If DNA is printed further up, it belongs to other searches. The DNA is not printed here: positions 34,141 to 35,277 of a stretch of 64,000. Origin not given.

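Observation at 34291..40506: Unassigned paralogous 7-TM family with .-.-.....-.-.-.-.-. motif bracketing the aspAT/aminotransferase/aspS block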

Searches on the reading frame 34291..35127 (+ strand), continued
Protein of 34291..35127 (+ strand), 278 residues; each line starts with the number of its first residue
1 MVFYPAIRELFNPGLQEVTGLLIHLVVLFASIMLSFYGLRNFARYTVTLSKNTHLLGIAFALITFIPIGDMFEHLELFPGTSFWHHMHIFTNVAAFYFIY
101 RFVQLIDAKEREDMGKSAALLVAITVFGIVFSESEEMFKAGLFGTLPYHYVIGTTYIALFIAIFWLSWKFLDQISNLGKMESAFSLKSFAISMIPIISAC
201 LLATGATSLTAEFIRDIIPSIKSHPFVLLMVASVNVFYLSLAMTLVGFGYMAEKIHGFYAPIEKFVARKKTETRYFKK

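Call 61: find_encoding_contigs(protein=P0040, flank=6000, max_places=3)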
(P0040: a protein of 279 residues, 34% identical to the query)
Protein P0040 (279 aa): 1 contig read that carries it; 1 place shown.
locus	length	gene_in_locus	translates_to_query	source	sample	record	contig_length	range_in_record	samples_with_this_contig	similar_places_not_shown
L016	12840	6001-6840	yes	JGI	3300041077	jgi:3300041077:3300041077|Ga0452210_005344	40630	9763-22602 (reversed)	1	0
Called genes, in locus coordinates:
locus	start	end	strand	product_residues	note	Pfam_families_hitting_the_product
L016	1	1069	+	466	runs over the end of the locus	PF00939:Na_sulph_symp, PF03600:CitMHS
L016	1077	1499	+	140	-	PF00582:Usp (weak)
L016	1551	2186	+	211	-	PF12225:DUF5981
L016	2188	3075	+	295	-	PF02219:MTHFR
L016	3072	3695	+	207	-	PF01983:CofC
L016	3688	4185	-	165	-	PF13686:DrsE_2, PF02635:DsrE (faint)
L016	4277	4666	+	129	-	PF00072:Response_reg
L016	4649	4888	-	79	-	-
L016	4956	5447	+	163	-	PF00149:Metallophos (weak), PF12850:Metallophos_2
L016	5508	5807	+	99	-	-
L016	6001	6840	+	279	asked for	-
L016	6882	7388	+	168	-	PF01899:MNHE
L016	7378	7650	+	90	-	PF04066:MrpF_PhaF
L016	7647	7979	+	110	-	PF03334:PhaG_MnhG_YufB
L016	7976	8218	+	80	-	PF13244:MbhD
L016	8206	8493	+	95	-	PF20501:MbhE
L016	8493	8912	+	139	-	PF04039:MnhB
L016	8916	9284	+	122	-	PF00420:Oxidored_q2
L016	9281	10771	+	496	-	PF00662:Proton_antipo_N, PF00361:Proton_antipo_M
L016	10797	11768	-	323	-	PF02518:HATPase_c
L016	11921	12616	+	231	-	PF08713:DNA_alkylation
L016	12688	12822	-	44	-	-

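Call 65: find_related_loci(query=A7, collection=metagenome_contigs, flank=10000)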
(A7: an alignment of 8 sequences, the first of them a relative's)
Query A7 (274 aa) in metagenome_contigs; peptide patterns used: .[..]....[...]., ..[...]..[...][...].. (x = any residue, [..] = any of these).
538 stretches matched a pattern; 5 encode a relative of the query (tblastn E <= 1e-3); 5 distinct loci.
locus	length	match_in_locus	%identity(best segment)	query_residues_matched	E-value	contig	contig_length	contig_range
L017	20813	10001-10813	44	1-266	5e-69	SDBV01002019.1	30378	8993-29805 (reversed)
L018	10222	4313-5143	42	1-267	5e-65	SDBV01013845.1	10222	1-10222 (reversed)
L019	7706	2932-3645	38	1-235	2e-54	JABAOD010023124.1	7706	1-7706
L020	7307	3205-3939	33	4-235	1e-38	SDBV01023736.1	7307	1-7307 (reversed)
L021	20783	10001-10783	35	4-251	8e-43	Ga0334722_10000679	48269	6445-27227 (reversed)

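Call 68: search_protein_families(library=pfam, proteins=[L019:3778-4950:-, L020:3166-4803:+, L021:9974-11530:+, L017:10944-12923:+, L017:12930-13343:+, L017:9367-9906:-, L019:5004-5897:-, L018:3603-3938:+, L018:3935-4243:+, L020:4828-6801:+], max_evalue=0.001)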
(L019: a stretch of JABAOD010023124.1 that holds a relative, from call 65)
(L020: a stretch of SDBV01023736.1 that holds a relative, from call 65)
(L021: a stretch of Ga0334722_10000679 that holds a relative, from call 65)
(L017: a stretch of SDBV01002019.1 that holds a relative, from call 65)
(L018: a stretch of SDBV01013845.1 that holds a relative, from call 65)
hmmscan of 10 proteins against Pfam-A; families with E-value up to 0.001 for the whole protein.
L019:3778-4950:- (390 aa): 1 family
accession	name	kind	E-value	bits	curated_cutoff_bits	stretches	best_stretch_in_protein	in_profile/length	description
PF00999.27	Na_H_Exchanger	-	2.6e-62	211.3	26.2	1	18-387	2-373/375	Sodium/hydrogen exchanger, transmembrane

L020:3166-4803:+ (545 aa): 3 families
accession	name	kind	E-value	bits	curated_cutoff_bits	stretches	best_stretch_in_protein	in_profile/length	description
PF02518.31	HATPase_c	-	5.5e-26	91.6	26.4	1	395-498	3-109/111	Histidine kinase-, DNA gyrase B-, and HSP90-like ATPase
PF00512.31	HisKA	-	3.7e-07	30.5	26.9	1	286-346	2-61/66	His Kinase A (phospho-acceptor) domain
PF13589.12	HATPase_c_3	-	0.00044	20.7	25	1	398-456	3-60/137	Histidine kinase-, DNA gyrase B-, and HSP90-like ATPase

L021:9974-11530:+ (518 aa): 2 families
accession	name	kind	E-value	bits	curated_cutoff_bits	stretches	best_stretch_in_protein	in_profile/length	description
PF02518.31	HATPase_c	-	1.6e-25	90.2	26.4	1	390-494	2-109/111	Histidine kinase-, DNA gyrase B-, and HSP90-like ATPase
PF00512.31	HisKA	-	4.7e-10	39.8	26.9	1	282-342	2-61/66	His Kinase A (phospho-acceptor) domain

L017:10944-12923:+ (659 aa): 20 families
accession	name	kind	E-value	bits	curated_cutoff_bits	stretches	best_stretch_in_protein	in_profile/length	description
PF00037.32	Fer4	-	3.7e-18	65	21.1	3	585-606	2-23/24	4Fe-4S binding domain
PF14697.11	Fer4_21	-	1.1e-15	57.9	35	2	584-636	1-58/59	4Fe-4S dicluster domain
PF07992.20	Pyr_redox_2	-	3.6e-13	50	26.1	2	154-231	3-78/291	Pyridine nucleotide-disulphide oxidoreductase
PF13187.11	Fer4_9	-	1e-11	45.1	27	2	253-315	1-51/52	4Fe-4S dicluster domain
PF25160.1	LdpA_Fe-S-bd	-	1.7e-11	44.1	27.6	0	294-317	21-44/49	LdpA Fe-S cluster-binding domain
PF12838.12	Fer4_7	-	3.8e-11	43.7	27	2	591-634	2-52/52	4Fe-4S dicluster domain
PF12837.12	Fer4_6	-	5.5e-11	42.3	25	2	584-605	2-23/24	4Fe-4S binding domain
PF12797.12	Fer4_2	-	1.1e-09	38.1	24.5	0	295-311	4-20/22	4Fe-4S binding domain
PF13237.11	Fer4_10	-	1.3e-09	38.3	25.5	1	586-631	4-53/53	4Fe-4S dicluster domain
PF12831.13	FAD_oxidored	-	4.7e-07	29.9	27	1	155-191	3-39/416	FAD dependent oxidoreductase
PF13183.11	Fer4_8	-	2.5e-06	28.4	27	0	252-312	3-65/68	4Fe-4S dicluster domain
PF13450.12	NAD_binding_8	-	3.2e-06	27.8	21.9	1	156-192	1-37/68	NAD(P)-binding Rossmann-like domain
PF00890.30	FAD_binding_2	-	4.5e-06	26.5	20.4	1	155-190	3-38/414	FAD binding domain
PF13484.11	Fer4_16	-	7.5e-06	27.1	30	0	620-638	2-20/66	4Fe-4S double cluster binding domain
PF01134.28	GIDA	-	2.1e-05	24.2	22.1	1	155-191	3-29/391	Glucose inhibited division protein A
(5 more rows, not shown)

L017:12930-13343:+ (137 aa): 1 family
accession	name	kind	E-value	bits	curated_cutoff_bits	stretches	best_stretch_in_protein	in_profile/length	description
PF02662.21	FlpD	-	8e-58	194.2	22.3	1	8-130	1-123/123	Methyl-viologen-reducing hydrogenase, delta subunit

L017:9367-9906:- (179 aa): 2 families
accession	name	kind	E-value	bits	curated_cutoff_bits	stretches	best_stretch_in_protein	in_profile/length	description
PF23100.1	DUF2096_N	-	2.3e-11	44.4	26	1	16-105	2-96/96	DUF2096 N-terminal four-helical bundle domain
PF09869.16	KH_DUF2096_C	-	0.00021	21.4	24.6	1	121-178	1-58/59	DUF2096 C-terminal KH-like domain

L019:5004-5897:- (297 aa): 4 families
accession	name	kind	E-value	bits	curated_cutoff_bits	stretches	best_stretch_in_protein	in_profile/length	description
PF01343.23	Peptidase_S49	-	1.1e-50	172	24.9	1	102-248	3-149/154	Peptidase family S49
PF25145.1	NfeD1b_N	-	2.2e-12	47.4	40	1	66-144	21-98/189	NfeD1b, N-terminal domain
PF01972.22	SDH_protease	-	4.3e-07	29.7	31.3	1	68-141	81-155/286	ClpP-like SDH-type serine proteinase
PF00574.28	CLP_protease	-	1.1e-06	29.1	20.2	1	63-127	32-96/182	Clp protease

L018:3603-3938:+ (111 aa): 0 families

L018:3935-4243:+ (102 aa): 0 families

L020:4828-6801:+ (657 aa): 4 families
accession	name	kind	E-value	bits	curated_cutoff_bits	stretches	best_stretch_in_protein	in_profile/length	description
PF00587.30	tRNA-synt_2b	-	6.9e-50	170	29.3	1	339-544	8-179/179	tRNA synthetase class II core domain (G, H, P, S and T)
PF03129.25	HGTP_anticodon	-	1.4e-24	86.5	21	1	556-645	1-93/94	Anticodon binding domain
PF07973.19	tRNA_SAD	-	2.6e-15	56.6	24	1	183-232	1-44/44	Threonyl and Alanyl tRNA synthetase second additional domain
PF02824.27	TGS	-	8.8e-11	42.1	22.2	1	17-76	1-60/60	TGS domain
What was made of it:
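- On Mrp antiporter subunit: In L019 it sits beside a CPA2 exchanger instead (call 68).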

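Call 86: find_encoding_contigs(protein=P0031, flank=8000, max_places=3)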
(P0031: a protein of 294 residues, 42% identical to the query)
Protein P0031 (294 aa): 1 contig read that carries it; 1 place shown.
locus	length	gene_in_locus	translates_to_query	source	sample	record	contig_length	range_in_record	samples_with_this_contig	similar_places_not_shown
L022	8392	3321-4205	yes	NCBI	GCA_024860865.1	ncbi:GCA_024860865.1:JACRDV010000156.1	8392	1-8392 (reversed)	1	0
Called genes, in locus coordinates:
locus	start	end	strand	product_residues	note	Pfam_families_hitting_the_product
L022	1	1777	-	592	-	PF04879:Molybdop_Fe4S4 (weak), PF00384:Molybdopterin (weak)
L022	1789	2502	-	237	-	PF12838:Fer4_7, PF13237:Fer4_10 (weak), PF13247:Fer4_11, PF13187:Fer4_9 (weak), PF25160:LdpA_Fe-S-bd (weak), PF00037:Fer4, PF12797:Fer4_2, PF12837:Fer4_6, +3 more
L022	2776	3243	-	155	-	PF12840:HTH_20 (weak), PF01022:HTH_5, PF09339:HTH_IclR (faint), PF12802:MarR_2 (weak)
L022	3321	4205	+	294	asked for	-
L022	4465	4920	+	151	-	PF08534:Redoxin, PF00578:AhpC-TSA, PF00085:Thioredoxin, PF13098:Thioredoxin_2, PF13905:Thioredoxin_8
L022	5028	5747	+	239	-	PF01209:Ubie_methyltran, PF01135:PCMT, PF13489:Methyltransf_23, PF08704:GCD14 (weak), PF13847:Methyltransf_31, PF08241:Methyltransf_11, PF08242:Methyltransf_12, PF13649:Methyltransf_25, +1 more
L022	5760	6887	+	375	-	PF04055:Radical_SAM, PF19288:CofH_C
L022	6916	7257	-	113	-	PF01402:RHH_1 (faint), PF03683:UPF0175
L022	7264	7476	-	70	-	-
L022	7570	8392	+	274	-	PF02621:VitK2_biosynth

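Call 87: search_protein_families(library=pfam, proteins=[L016:10797-11768:-, L016:4277-4666:+, L016:3688-4185:-, L016:5508-5807:+, L022:2776-3243:-, L013:6898-7608:-, L012:3820-5862:-, L001:5481-6296:-], max_evalue=0.001)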
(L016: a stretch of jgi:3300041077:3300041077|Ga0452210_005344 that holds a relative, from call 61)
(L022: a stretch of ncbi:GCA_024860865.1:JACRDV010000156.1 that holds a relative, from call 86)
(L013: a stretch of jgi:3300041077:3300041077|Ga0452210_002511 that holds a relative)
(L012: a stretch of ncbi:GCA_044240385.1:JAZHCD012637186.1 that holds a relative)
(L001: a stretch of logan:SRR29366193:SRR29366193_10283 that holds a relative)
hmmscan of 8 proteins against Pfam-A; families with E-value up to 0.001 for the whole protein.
L016:10797-11768:- (323 aa): 3 families
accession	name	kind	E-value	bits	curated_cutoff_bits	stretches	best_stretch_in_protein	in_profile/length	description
PF02518.31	HATPase_c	-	1.4e-23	83.9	26.4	1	221-320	8-108/111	Histidine kinase-, DNA gyrase B-, and HSP90-like ATPase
PF13581.12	HATPase_c_2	-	5.3e-05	23.7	27.4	1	227-298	40-111/127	Histidine kinase-like ATPase domain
PF00512.31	HisKA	-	0.0002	21.7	26.9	1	108-170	3-65/66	His Kinase A (phospho-acceptor) domain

L016:4277-4666:+ (129 aa): 1 family
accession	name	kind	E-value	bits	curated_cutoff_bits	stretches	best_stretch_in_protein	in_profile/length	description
PF00072.30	Response_reg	-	4.6e-27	94.8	30.2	1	4-117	1-110/111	Response regulator receiver domain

L016:3688-4185:- (165 aa): 2 families
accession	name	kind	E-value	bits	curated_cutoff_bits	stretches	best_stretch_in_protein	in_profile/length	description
PF13686.11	DrsE_2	-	1.2e-44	152.4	25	1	7-164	3-156/156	DsrE/DsrF/DrsH-like family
PF02635.20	DsrE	-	5.3e-11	43.2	22.7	2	107-162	58-113/116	DsrE/DsrF-like family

L016:5508-5807:+ (99 aa): 0 families

L022:2776-3243:- (155 aa): 7 families
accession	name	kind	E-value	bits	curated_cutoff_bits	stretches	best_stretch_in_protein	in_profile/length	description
PF01022.26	HTH_5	-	8.8e-10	38.8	22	1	11-59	1-47/47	Bacterial regulatory protein, arsR family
PF12840.13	HTH_20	-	4.9e-07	30.1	27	1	10-59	2-50/51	Helix-turn-helix domain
PF09339.16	HTH_IclR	-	1.4e-06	28.4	22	1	15-59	6-50/52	IclR helix-turn-helix domain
PF12802.13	MarR_2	-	2.5e-06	28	27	1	24-64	15-58/61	MarR family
PF13412.12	HTH_24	-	3.4e-05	23.8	21.9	1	11-58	2-48/48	Winged helix-turn-helix DNA-binding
PF24038.1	DUF7347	-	6.3e-05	23.6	27.6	1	4-63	3-63/77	Domain of unknown function (DUF7347)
PF01978.25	TrmB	-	0.00028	21.1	25.6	1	23-73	18-67/68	Sugar-specific transcriptional regulator TrmB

L013:6898-7608:- (236 aa): 1 family
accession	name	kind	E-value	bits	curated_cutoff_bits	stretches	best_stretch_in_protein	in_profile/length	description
PF11845.13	Tll0287-like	-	5e-25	89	24.1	1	37-201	2-144/144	Tll0287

L012:3820-5862:- (680 aa): 0 families

L001:5481-6296:- (271 aa): 0 families
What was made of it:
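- In L022 an ArsR-type regulator is divergently paired with the gene (calls 86, 87). In L022 it is divergently paired with an ArsR-type regulator (calls 86, 87), an arrangement common for metal-homeostasis genes.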
